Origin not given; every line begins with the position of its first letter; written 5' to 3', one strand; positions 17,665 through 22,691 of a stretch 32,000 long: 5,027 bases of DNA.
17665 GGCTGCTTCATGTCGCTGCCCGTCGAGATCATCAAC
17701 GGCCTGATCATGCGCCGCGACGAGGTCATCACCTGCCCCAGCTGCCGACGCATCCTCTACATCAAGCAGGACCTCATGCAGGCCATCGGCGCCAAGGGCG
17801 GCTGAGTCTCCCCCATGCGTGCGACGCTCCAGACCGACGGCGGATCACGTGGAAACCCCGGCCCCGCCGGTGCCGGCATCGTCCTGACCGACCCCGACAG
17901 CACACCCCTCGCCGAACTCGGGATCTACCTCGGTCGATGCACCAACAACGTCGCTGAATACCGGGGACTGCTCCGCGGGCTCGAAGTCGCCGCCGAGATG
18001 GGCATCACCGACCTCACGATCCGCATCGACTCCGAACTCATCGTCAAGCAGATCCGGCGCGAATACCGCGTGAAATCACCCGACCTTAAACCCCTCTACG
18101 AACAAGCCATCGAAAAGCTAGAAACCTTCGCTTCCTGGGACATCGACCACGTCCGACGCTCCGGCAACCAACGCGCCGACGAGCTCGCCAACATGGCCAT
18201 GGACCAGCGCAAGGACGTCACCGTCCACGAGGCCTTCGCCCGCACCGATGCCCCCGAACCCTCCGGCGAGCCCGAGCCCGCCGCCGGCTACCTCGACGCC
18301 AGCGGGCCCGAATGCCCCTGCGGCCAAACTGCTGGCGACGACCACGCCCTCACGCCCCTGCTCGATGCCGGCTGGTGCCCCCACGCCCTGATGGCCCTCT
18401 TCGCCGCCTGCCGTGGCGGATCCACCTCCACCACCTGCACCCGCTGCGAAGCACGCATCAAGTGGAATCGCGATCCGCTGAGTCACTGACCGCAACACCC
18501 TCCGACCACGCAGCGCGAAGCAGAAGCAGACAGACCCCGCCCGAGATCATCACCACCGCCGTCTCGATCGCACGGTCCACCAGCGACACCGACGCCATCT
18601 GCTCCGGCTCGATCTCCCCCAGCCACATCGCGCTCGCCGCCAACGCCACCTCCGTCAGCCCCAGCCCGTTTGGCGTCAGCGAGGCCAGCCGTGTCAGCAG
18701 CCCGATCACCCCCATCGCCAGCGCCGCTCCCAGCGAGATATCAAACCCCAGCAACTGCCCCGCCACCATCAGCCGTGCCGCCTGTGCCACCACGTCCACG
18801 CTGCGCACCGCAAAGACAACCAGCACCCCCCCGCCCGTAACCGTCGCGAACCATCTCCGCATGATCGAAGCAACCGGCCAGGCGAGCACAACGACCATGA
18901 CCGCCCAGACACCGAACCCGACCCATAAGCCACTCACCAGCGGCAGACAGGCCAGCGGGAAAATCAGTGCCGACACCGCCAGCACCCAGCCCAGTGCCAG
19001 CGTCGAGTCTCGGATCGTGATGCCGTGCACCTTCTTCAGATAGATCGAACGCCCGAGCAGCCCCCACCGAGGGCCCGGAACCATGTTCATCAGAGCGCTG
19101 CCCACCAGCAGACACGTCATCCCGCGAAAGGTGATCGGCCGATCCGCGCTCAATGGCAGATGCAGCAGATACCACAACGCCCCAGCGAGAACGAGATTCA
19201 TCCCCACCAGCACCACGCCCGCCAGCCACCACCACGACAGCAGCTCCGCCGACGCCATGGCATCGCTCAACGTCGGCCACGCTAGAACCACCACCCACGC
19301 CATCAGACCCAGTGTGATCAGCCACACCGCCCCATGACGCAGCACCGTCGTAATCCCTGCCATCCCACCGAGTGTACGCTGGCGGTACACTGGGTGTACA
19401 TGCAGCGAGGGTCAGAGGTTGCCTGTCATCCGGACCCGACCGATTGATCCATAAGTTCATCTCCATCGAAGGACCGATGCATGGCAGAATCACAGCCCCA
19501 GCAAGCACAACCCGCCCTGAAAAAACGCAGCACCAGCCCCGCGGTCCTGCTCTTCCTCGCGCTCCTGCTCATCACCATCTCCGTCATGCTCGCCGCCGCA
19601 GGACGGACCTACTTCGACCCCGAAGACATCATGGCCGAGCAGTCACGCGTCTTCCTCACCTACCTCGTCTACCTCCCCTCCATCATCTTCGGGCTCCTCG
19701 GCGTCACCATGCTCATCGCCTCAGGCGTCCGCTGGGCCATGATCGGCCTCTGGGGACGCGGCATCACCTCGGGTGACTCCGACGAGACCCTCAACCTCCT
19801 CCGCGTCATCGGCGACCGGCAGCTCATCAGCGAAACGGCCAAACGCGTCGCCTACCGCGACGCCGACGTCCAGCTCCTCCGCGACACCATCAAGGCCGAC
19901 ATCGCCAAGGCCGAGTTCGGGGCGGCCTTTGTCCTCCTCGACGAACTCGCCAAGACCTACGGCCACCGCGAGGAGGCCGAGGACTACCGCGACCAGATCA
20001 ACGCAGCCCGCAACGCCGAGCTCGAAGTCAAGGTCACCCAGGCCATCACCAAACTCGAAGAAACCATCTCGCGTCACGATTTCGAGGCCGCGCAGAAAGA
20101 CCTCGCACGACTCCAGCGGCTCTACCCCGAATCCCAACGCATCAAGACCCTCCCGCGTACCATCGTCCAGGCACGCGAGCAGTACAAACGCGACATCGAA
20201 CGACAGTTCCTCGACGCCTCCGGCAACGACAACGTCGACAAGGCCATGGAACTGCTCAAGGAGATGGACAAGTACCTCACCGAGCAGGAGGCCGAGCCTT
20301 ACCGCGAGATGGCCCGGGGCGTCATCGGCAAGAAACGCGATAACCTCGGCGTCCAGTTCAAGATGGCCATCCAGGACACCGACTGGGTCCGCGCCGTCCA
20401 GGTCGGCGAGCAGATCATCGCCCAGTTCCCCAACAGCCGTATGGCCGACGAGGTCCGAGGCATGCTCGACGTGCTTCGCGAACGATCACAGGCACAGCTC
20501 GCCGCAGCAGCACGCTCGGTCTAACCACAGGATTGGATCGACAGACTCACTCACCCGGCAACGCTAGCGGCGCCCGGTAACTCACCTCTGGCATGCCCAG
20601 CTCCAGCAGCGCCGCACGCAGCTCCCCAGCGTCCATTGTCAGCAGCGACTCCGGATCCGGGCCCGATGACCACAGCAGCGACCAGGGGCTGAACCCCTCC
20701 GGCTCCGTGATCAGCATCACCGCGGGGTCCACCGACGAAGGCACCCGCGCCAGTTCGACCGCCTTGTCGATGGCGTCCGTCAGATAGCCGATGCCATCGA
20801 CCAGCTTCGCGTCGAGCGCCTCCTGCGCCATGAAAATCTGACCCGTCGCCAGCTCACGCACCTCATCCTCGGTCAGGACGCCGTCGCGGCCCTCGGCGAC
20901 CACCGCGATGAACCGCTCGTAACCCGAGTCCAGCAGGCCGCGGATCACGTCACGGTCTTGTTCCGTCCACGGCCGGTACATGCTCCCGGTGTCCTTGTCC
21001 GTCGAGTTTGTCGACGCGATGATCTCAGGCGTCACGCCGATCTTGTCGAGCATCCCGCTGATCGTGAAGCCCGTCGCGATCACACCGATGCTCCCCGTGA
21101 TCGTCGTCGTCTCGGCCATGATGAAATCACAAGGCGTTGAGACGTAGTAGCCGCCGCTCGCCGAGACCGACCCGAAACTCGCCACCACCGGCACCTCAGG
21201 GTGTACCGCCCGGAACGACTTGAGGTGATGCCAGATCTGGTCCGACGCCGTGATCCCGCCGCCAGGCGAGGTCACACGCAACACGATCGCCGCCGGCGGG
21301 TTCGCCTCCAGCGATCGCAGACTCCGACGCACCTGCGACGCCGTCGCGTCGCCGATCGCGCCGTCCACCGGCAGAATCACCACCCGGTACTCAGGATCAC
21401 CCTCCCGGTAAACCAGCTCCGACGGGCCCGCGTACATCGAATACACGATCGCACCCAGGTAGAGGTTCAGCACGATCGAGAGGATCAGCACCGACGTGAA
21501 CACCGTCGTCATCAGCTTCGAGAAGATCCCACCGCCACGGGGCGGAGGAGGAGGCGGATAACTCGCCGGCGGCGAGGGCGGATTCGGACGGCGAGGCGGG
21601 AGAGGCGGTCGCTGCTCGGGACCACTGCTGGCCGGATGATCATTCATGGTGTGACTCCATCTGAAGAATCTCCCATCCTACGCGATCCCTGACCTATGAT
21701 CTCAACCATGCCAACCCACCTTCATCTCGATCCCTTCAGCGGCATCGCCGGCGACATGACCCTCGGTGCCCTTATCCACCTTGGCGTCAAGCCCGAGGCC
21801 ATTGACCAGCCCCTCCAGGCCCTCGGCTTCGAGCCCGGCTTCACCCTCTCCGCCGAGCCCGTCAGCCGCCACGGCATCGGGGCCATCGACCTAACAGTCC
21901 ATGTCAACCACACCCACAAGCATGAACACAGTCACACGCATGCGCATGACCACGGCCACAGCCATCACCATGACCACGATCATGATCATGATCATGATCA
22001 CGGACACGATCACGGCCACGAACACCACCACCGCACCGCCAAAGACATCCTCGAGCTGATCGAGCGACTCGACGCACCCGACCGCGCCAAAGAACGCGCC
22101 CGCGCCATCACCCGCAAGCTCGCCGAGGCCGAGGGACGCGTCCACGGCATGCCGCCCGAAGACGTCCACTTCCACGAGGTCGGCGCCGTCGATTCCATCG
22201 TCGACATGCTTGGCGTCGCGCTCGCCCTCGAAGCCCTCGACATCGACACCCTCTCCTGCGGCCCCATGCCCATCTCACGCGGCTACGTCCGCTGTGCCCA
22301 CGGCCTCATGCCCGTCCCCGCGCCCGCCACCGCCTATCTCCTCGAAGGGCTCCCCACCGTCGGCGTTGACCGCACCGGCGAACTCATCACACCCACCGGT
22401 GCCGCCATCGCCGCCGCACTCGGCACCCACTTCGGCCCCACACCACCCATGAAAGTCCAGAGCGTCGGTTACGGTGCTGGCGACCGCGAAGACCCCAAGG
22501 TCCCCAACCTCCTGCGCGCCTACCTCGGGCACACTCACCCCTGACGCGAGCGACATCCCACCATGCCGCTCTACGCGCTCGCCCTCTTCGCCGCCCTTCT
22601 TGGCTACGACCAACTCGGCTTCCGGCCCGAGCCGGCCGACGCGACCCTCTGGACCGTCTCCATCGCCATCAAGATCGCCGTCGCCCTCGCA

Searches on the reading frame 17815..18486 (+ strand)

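Call 16: search_protein_families(library=pfam, proteins=[window:17815-18486:+])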
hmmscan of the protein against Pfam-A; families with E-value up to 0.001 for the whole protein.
window:17815-18486:+ (224 aa): 2 families
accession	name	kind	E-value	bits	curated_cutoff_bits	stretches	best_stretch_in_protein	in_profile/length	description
PF13456.12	RVT_3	-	5.3e-23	81.7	21.6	1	7-128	2-123/123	Reverse transcriptase-like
PF00075.30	RNase_H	-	4.6e-09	37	25.8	1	4-128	5-139/141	RNase H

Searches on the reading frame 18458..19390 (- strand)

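Call 16: search_protein_families(library=pfam, proteins=[window:18458-19390:-])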
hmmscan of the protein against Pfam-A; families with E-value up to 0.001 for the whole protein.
window:18458-19390:- (310 aa): 1 family
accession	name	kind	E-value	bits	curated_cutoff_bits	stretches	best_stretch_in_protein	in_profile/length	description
PF03706.18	LPG_synthase_TM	-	7.1e-11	42.5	33.4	1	24-284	2-302/302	Lysylphosphatidylglycerol synthase TM region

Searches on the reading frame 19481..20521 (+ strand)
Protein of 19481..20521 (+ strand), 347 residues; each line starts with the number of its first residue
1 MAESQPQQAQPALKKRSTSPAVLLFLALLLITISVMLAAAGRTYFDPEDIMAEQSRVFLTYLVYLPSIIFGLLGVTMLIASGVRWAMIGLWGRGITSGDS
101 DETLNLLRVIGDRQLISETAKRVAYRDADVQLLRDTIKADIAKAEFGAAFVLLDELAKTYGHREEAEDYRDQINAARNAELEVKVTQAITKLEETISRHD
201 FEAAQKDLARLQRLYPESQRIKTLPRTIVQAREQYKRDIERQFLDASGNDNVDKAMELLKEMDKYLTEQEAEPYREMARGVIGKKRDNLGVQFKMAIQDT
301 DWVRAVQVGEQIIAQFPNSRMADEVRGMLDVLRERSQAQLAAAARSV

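Call 16: search_protein_families(library=pfam, proteins=[window:19481-20521:+])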
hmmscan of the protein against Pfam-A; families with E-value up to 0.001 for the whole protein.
window:19481-20521:+ (347 aa): 1 family
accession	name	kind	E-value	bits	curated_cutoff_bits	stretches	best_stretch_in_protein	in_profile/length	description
PF13525.12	YfiO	-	8.2e-06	26.2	25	1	185-335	5-139/203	Outer membrane lipoprotein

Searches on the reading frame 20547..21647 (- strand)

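Call 16: search_protein_families(library=pfam, proteins=[window:20547-21647:-])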
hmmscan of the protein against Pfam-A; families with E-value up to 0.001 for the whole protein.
window:20547-21647:- (366 aa): 3 families
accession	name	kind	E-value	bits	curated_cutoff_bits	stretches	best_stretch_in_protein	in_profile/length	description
PF01343.23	Peptidase_S49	-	3.5e-40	137.9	24.9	1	151-302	6-153/154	Peptidase family S49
PF25145.1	NfeD1b_N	-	3.1e-06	27.4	40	1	89-191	2-99/189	NfeD1b, N-terminal domain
PF00574.28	CLP_protease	-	7.2e-05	23.2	20.2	1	92-166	19-96/182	Clp protease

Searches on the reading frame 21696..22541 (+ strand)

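Call 16: search_protein_families(library=pfam, proteins=[window:21696-22541:+])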
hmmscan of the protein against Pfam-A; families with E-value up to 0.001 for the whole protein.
window:21696-22541:+ (282 aa): 1 family
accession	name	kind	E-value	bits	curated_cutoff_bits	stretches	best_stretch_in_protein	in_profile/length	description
PF01969.22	Ni_insertion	-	2.5e-85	287.3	22.1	1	9-278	1-235/375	Nickel insertion protein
